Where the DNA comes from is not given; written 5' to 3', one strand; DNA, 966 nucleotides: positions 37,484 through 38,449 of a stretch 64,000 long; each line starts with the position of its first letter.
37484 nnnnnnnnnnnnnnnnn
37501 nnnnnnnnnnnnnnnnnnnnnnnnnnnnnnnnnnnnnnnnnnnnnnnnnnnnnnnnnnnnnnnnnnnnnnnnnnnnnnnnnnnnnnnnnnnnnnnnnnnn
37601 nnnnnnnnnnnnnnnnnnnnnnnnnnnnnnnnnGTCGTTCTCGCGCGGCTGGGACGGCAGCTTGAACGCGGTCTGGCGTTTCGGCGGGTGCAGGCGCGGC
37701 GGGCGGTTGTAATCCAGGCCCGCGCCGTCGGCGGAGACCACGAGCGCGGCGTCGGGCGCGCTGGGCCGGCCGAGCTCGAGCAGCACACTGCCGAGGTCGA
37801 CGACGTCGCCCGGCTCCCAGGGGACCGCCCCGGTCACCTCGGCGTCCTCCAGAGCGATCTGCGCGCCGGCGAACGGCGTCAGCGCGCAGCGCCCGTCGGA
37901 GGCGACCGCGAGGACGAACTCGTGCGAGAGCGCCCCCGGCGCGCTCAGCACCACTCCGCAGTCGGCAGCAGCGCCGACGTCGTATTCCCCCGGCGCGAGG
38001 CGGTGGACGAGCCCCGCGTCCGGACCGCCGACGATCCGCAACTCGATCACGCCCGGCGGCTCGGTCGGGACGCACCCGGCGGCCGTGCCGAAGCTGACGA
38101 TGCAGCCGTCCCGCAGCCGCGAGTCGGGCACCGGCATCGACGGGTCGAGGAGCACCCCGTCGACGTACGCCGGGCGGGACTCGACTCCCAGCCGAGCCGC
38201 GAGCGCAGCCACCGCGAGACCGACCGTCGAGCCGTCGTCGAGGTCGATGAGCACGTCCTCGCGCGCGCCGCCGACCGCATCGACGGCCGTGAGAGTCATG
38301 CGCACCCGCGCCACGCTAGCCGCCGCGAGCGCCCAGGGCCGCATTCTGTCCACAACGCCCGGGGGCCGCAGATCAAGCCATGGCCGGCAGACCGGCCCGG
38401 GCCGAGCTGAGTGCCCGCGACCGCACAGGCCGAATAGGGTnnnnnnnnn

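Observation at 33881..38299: Orphan EssC/EccC-like motor with an FHA module and an in-frame (GGLAV)4 repeat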

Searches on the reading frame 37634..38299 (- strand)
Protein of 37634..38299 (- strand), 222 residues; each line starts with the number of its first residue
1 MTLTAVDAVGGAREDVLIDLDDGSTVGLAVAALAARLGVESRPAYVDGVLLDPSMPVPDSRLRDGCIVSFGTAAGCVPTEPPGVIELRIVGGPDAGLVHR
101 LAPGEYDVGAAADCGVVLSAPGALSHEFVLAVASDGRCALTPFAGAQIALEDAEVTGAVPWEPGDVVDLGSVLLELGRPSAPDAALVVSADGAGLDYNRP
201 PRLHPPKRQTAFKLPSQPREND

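Call 38: predict_structure(alignment_id=A2)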
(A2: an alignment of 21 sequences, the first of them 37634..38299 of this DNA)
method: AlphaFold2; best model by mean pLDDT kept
length: 222 residues; sequences in the alignment: 21
mean_pLDDT: 84.7   pTM: 0.52
mean pLDDT of the five models: 84.7, 82.7, 81.5, 80.8, 79.7
residues with pLDDT >= 90: 122; 70-90: 57; 50-70: 40; < 50: 3
segments of 3 or more residues with pLDDT < 50: none
pLDDT, mean of each block of 10 residues (from residue 1): 88 90 93 92 88 94 90 71 84 87 94 92 94 92 96 95 94 89 61 61 55 69 54
secondary structure, 60 per line:
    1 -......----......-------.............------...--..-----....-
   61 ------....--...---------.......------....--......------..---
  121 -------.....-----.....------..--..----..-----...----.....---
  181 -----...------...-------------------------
elements in order: E2-7 E12-17 H26-37 E44-46 E67-70 E85-91 E98-101 E104-109 E128-132 E138-142 E166-168 E173-177 E186-188 E195-197

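Call 41: fold_search(model_id=the predicted structure, library=pdb)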
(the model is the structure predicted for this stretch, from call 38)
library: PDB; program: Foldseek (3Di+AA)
matches with E <= 10: 1281; with E <= 0.001: 108
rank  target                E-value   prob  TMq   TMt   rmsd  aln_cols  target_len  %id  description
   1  3gqs_A                1.1e-07  1.00  0.41  0.89   1.5       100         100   17  Crystal structure of the FHA domain of CT664 protein from Chlamydia trachomatis (released 2009-04-07)
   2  4qcj                  3.3e-07  1.00  0.41  0.86   2.3       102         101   17  Crystal Structure of OdhI from Corynebacterium glutamicum (released 2014-07-02)
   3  5djo_A                3.7e-07  1.00  0.39  0.54   2.8       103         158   19  Crystal structure of the CC1-FHA tandem of Kinesin-3 KIF13A (released 2015-12-30)
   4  8p5x_G                7.6e-07  1.00  0.42  0.85   2.5       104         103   16  Single particle cryo-EM structure of the complex between Corynebacterium glutamicum homohexameric 2-oxoglutarate dehyd (released 2023-08-16)
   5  7rj3_B                1.3e-06  1.00  0.41  0.83   2.2       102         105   18  Crystal Structure of the Forkhead Associated (FHA) Domain of the Glycogen Accumulation Regulator (GarA) from Mycobacte (released 2021-07-28)
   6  7rj3_C                1.7e-06  1.00  0.41  0.86   1.9       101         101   18  Crystal Structure of the Forkhead Associated (FHA) Domain of the Glycogen Accumulation Regulator (GarA) from Mycobacte (released 2021-07-28)
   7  4d9v_B                2.0e-06  1.00  0.40  0.78   2.2       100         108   21  Structure of the Type III Secretion System Protein (released 2012-09-26)
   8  2ff4_A                2.0e-06  1.00  0.40  0.24   4.0       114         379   15  Mycobacterium tuberculosis EmbR in complex with low affinity phosphopeptide (released 2006-01-24)
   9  5djo_B                2.3e-06  1.00  0.39  0.53   2.6       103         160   20  Crystal structure of the CC1-FHA tandem of Kinesin-3 KIF13A (released 2015-12-30)
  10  3gqs_B                2.7e-06  1.00  0.41  0.85   2.2       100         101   18  Crystal structure of the FHA domain of CT664 protein from Chlamydia trachomatis (released 2009-04-07)
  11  7rj3_A                3.3e-06  1.00  0.41  0.82   2.6       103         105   18  Crystal Structure of the Forkhead Associated (FHA) Domain of the Glycogen Accumulation Regulator (GarA) from Mycobacte (released 2021-07-28)
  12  2fez                  3.3e-06  1.00  0.38  0.23   2.0        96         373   16  Mycobacterium tuberculosis EmbR (released 2006-01-24)
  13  3po8                  4.2e-06  1.00  0.39  0.85   2.1       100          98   17  Structural and functional analysis of phosphothreonine-dependent FHA domain interactions (released 2011-01-26)
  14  6i2q_B                4.4e-06  1.00  0.40  0.88   1.6        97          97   18  Crystal structure of the wild-type SucA domain of Mycobacterium smegmatis KGD (alpha-ketoglutarate decarboxylase), in  (released 2019-05-22)
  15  6i2p_E                5.5e-06  1.00  0.41  0.82   2.1       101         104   18  Crystal structure of the Mycobacterium tuberculosis PknB kinase domain (L33E mutant) in complex with its substrate Gar (released 2019-05-22)
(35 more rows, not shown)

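Call 42: search_protein_families(library=pfam, alignment_id=A2, max_evalue=1)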
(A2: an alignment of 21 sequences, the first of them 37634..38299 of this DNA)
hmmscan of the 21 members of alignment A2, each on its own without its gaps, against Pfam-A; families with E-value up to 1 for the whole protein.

A. member 1, window:37634-38299:- (222 aa): 1 family
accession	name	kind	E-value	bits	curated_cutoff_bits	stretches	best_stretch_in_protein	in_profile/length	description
PF16697.10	Yop-YscD_cpl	-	1.4e-08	35.3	33.2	1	88-178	1-92/94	Inner membrane component of T3SS, cytoplasmic domain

B. families by the number of members that match (of 21 scanned): 6 families
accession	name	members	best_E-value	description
PF16697.10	Yop-YscD_cpl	20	2.6e-10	Inner membrane component of T3SS, cytoplasmic domain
PF08817.16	YukD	2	0.0048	WXG100 protein secretion system (Wss), protein YukD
PF18938.6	aRib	1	0.059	Atypical Rib domain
PF23157.1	DUF7055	1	0.17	Domain of unknown function (DUF7055)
PF06006.17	DUF905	1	0.24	Bacterial protein of unknown function (DUF905)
PF02406.22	MmoB_DmpM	1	0.27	MmoB/DmpM family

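Call 65: search_protein_representatives(alignment_id=A2)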
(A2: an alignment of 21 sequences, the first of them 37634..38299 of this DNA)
Query: 21 sequences, 238 profile positions. Proteins with E-value up to 0.001 (for the whole library): 4300; up to 1e-10: 1120; up to 1e-30: 138. The best 150 are listed.
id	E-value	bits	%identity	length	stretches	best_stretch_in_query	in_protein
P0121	1.1e-81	290.3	-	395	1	1-237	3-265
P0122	6.5e-78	277.9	-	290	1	17-236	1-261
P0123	6.5e-77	274.6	-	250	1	1-226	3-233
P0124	1.4e-74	267.0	-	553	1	2-236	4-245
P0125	1.2e-73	263.9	-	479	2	1-138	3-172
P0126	3.7e-71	255.8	-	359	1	1-236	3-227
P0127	6.0e-70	251.8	-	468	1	1-235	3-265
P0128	2.3e-68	246.7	-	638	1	1-238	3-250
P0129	4.1e-68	245.8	-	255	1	1-238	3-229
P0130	5.2e-67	242.2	-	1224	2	1-160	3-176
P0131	2.1e-66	240.2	-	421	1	1-237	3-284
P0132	5.2e-66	238.9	-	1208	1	1-237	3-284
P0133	7.3e-66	238.5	-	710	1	1-224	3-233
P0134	8.5e-65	235.0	-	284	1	57-238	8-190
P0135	9.0e-64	231.6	-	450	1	2-237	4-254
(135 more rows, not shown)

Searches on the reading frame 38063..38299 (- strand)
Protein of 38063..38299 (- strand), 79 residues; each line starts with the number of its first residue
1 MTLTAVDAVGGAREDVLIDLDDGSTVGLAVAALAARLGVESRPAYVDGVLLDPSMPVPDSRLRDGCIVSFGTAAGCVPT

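Call 49: predict_structure(alignment_id=A3)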
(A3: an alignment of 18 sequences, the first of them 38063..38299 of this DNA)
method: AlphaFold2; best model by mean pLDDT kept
length: 79 residues; sequences in the alignment: 18
mean_pLDDT: 92.2   pTM: 0.79
mean pLDDT of the five models: 92.2, 92.0, 91.3, 91.0, 90.7
residues with pLDDT >= 90: 66; 70-90: 11; 50-70: 2; < 50: 0
segments of 3 or more residues with pLDDT < 50: none
pLDDT, mean of each block of 10 residues (from residue 1): 92 93 94 94 93 96 94 80
secondary structure, 60 per line:
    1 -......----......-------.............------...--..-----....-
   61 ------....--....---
elements in order: E2-7 E12-17 H26-37 E44-46 E67-70 H73-76

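Call 51: fold_search(model_id=the predicted structure, library=pdb)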
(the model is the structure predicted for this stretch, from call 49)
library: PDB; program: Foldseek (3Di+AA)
matches with E <= 10: 1605; with E <= 0.001: 6
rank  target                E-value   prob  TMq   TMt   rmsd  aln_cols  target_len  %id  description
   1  2l00_MODEL_1_B        5.0e-04  1.00  0.65  0.71   2.5        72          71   10  Solution structure of the non-covalent complex of the ZNF216 A20 domain with ubiquitin (released 2011-07-20)
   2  5af4_G                5.7e-04  1.00  0.67  0.72   2.7        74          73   11  Structure of Lys33-linked diUb (released 2015-03-25)
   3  3dqv_B                6.1e-04  1.00  0.69  0.70   4.9        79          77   13  Structural Insights into NEDD8 Activation of Cullin-RING Ligases: Conformational Control of Conjugation (released 2008-09-30)
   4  7owc_A                6.9e-04  1.00  0.69  0.73   3.3        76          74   10  Structure of CYLD CAP-Gly3 (467-565) bound to Ub; orthorhobic space group (released 2021-10-20)
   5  1ndd_C                7.9e-04  1.00  0.68  0.72   2.9        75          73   13  STRUCTURE OF NEDD8 (released 1999-02-23)
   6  1bt0                  9.0e-04  1.00  0.69  0.74   2.8        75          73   15  STRUCTURE OF UBIQUITIN-LIKE PROTEIN, RUB1 (released 1998-12-30)
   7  6fnn_C                1.0e-03  1.00  0.69  0.62   2.5        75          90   20  Caldiarchaeum Subterraneum Ubiquitin:Rpn11-homolog complex (released 2018-07-25)
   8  5yca_A                1.2e-03  1.00  0.58  0.26   3.5        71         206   18  Crystal structure of inner membrane protein Bqt4 in complex with LEM2 (released 2018-11-14)
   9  2mi8_MODEL_1_A        1.3e-03  1.00  0.70  0.72   2.7        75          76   12  Solution structure of lysine-free (K0) ubiquitin (released 2014-04-02)
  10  8cmr_B                1.3e-03  1.00  0.70  0.40   3.3        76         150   10  Linear specific OTU-type DUB SnOTU from the pathogen S. negenvensis in complex with linear di-ubiquitin (released 2023-11-22)
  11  1ndd_A                1.3e-03  1.00  0.68  0.72   2.9        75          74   13  STRUCTURE OF NEDD8 (released 1999-02-23)
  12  3rcz_A                1.3e-03  1.00  0.69  0.72   2.2        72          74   21  Rad60 SLD2 Ubc9 Complex (released 2011-04-27)
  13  2io1_D                1.3e-03  1.00  0.65  0.63   7.4        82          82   15  Crystal structure of human Senp2 in complex with preSUMO-3 (released 2006-11-14)
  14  3dqv_A                1.4e-03  1.00  0.67  0.68   2.3        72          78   12  Structural Insights into NEDD8 Activation of Cullin-RING Ligases: Conformational Control of Conjugation (released 2008-09-30)
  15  3m62_B                1.4e-03  1.00  0.64  0.68   3.2        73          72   26  Crystal structure of Ufd2 in complex with the ubiquitin-like (UBL) domain of Rad23 (released 2010-04-28)
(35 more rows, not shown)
